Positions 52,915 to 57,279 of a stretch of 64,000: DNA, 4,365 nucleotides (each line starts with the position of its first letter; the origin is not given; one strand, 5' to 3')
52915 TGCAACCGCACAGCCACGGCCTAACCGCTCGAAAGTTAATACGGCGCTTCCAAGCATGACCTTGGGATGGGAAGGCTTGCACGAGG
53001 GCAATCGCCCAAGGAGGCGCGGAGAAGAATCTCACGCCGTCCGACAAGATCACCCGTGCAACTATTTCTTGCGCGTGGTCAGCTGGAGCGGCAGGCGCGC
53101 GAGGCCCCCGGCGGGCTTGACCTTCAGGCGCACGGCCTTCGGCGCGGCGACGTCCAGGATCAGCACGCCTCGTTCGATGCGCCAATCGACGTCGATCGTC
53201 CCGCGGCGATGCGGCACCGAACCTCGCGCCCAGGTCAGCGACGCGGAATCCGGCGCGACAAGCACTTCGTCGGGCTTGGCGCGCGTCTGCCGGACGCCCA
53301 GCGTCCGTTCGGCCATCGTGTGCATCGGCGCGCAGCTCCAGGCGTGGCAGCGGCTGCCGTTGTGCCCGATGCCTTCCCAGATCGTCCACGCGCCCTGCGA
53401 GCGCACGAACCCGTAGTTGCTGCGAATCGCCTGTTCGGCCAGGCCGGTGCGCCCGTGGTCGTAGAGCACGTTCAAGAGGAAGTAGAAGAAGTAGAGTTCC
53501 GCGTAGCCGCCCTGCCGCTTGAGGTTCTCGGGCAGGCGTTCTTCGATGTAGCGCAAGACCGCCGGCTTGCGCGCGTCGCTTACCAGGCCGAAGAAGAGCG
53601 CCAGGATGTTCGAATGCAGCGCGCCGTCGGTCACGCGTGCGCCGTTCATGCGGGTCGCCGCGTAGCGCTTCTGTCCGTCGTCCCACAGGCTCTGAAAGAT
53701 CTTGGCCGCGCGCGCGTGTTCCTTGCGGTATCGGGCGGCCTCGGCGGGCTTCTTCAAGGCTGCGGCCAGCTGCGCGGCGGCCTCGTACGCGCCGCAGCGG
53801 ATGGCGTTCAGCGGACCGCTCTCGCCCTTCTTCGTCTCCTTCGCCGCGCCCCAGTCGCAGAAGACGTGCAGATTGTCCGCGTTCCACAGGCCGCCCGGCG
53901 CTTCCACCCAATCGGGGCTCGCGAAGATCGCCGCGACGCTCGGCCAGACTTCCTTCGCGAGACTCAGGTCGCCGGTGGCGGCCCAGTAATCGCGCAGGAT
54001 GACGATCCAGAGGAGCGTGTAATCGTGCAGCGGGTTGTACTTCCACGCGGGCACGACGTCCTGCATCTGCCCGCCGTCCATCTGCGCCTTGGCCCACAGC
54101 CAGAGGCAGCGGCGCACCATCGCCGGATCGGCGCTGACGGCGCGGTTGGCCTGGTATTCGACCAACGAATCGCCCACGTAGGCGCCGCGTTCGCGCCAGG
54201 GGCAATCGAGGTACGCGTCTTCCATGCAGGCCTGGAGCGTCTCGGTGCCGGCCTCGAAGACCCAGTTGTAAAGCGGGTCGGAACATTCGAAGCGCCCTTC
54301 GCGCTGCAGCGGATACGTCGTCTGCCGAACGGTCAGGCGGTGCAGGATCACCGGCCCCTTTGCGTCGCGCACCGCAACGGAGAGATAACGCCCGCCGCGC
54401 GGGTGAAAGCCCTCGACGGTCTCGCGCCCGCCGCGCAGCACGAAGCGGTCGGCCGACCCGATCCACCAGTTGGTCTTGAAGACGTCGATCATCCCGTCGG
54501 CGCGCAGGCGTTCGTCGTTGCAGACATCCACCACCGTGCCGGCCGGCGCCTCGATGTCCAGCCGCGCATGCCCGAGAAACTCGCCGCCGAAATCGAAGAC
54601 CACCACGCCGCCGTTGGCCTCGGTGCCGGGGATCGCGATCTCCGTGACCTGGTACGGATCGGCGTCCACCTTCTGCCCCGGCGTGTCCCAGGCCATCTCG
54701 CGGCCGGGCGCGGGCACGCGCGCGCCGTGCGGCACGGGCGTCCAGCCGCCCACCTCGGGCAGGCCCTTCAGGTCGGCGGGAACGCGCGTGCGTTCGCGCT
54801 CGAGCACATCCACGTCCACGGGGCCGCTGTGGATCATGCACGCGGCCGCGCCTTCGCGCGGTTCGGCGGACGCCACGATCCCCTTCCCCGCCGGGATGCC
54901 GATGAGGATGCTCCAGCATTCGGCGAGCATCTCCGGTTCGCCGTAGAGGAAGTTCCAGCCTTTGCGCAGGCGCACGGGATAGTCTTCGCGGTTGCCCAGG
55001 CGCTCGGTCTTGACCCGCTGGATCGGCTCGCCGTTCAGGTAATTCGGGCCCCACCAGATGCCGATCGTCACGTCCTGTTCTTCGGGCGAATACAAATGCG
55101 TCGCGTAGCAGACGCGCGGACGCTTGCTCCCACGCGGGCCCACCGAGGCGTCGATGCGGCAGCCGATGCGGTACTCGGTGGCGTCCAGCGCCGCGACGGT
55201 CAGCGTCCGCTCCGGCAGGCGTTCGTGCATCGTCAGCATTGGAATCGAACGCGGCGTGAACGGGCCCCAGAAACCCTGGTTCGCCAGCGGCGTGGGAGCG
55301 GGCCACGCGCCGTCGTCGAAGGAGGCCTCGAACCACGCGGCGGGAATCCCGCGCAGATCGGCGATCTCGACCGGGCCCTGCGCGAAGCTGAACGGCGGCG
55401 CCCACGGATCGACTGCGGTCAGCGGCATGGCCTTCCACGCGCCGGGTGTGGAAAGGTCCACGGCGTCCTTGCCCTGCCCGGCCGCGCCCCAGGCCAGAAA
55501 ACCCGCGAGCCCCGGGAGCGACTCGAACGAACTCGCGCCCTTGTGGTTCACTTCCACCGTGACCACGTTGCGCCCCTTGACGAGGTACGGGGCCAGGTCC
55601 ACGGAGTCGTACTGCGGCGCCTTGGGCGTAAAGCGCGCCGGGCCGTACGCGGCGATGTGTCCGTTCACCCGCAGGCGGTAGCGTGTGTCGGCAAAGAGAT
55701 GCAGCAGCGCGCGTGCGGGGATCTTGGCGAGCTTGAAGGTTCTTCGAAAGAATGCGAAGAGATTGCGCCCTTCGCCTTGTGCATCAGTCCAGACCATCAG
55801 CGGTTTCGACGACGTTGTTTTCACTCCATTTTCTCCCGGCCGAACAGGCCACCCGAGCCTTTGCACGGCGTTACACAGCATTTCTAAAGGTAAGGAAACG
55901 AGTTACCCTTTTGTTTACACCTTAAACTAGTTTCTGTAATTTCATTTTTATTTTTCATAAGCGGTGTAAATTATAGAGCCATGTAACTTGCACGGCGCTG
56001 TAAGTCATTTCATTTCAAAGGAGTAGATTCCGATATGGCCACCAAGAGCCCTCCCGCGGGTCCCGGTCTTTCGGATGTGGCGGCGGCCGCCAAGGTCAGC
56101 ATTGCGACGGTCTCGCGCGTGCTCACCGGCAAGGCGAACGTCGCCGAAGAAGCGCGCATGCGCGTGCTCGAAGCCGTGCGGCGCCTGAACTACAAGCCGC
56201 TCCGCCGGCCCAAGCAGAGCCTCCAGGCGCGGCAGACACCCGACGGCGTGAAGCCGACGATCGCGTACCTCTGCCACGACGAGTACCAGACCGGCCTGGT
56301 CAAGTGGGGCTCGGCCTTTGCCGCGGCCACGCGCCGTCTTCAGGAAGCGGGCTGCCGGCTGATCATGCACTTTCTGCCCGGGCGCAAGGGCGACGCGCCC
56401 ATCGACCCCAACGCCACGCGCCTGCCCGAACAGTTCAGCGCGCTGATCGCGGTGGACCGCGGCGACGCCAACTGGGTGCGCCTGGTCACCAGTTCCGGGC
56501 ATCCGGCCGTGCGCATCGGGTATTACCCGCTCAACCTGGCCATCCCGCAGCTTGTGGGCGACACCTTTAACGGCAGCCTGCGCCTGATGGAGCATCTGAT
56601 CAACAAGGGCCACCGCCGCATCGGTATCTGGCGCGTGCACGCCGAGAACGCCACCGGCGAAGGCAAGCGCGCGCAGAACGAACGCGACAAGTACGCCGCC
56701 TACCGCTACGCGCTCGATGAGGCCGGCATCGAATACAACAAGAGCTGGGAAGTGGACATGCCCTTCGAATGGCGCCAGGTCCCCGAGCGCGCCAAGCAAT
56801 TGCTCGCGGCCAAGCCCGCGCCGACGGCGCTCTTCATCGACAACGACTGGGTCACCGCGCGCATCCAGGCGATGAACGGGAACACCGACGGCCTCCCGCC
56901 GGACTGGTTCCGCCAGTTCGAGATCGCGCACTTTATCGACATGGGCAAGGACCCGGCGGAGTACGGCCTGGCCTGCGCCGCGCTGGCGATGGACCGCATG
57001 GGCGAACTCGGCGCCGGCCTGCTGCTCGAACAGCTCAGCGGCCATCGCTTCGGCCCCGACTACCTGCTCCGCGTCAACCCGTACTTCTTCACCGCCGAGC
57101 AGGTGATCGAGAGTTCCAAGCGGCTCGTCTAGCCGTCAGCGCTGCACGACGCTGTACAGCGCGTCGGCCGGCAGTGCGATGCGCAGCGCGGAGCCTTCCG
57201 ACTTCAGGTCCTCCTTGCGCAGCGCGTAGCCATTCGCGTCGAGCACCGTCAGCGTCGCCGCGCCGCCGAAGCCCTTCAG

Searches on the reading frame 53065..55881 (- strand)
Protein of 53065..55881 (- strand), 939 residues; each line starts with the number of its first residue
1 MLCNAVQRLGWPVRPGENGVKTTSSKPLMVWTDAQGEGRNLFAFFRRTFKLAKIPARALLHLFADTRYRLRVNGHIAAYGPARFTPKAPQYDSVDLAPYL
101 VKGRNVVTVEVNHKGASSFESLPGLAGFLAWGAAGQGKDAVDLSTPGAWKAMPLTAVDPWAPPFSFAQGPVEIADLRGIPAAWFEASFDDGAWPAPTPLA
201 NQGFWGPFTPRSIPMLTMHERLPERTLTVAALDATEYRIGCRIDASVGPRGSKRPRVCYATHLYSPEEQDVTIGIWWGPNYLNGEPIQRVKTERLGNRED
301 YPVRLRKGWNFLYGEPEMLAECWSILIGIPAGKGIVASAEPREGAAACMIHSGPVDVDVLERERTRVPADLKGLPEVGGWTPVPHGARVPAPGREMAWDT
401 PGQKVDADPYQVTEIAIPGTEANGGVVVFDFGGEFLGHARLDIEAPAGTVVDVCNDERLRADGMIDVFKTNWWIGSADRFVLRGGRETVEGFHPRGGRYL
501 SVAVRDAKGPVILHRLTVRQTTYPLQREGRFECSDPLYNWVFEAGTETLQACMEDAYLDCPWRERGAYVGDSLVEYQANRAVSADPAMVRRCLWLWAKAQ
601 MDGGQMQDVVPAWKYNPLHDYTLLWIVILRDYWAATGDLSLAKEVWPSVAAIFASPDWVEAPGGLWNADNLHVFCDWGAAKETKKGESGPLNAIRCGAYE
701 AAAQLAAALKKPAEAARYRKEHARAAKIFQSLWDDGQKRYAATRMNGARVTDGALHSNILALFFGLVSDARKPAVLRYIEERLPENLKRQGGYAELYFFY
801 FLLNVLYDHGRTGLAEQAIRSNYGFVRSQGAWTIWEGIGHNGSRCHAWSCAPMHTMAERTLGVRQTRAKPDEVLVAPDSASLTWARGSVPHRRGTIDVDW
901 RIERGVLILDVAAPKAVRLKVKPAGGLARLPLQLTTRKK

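Call 39: search_protein_families(library=pfam, proteins=[window:53065-55881:-], max_evalue=0.001)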
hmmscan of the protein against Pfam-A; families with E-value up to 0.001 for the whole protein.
window:53065-55881:- (939 aa): 5 families
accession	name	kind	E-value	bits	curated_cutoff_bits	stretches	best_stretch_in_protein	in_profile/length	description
PF17389.8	Bac_rhamnosid6H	-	1.5e-36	126.9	24.5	1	527-856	2-335/339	Bacterial alpha-L-rhamnosidase 6 hairpin glycosidase domain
PF17390.7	Bac_rhamnosid_C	-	2.1e-07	31.1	22.1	1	871-921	10-61/78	Bacterial alpha-L-rhamnosidase C-terminal domain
PF05592.18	Bac_rhamnosid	-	1.6e-06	28.4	22.2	1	422-505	3-87/102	Bacterial alpha-L-rhamnosidase concanavalin-like domain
PF22422.2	MGH1-like_GH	-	6.5e-05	23.1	27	1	684-776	168-261/356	Mannosylglycerate hydrolase MGH1-like glycoside hydrolase domain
PF01204.24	Trehalase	-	0.00018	21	21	1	691-775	309-398/512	Trehalase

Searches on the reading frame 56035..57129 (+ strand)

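Call 39: search_protein_families(library=pfam, proteins=[window:56035-57129:+], max_evalue=0.001)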
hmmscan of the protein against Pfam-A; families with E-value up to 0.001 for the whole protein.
window:56035-57129:+ (365 aa): 2 families
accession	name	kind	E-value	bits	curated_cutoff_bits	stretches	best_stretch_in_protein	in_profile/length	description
PF00356.27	LacI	-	8e-15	54.8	27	1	12-55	2-45/46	Bacterial regulatory proteins, lacI family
PF13377.12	Peripla_BP_3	-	1.6e-08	35.3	26.5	1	186-277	2-90/167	Periplasmic binding protein-like domain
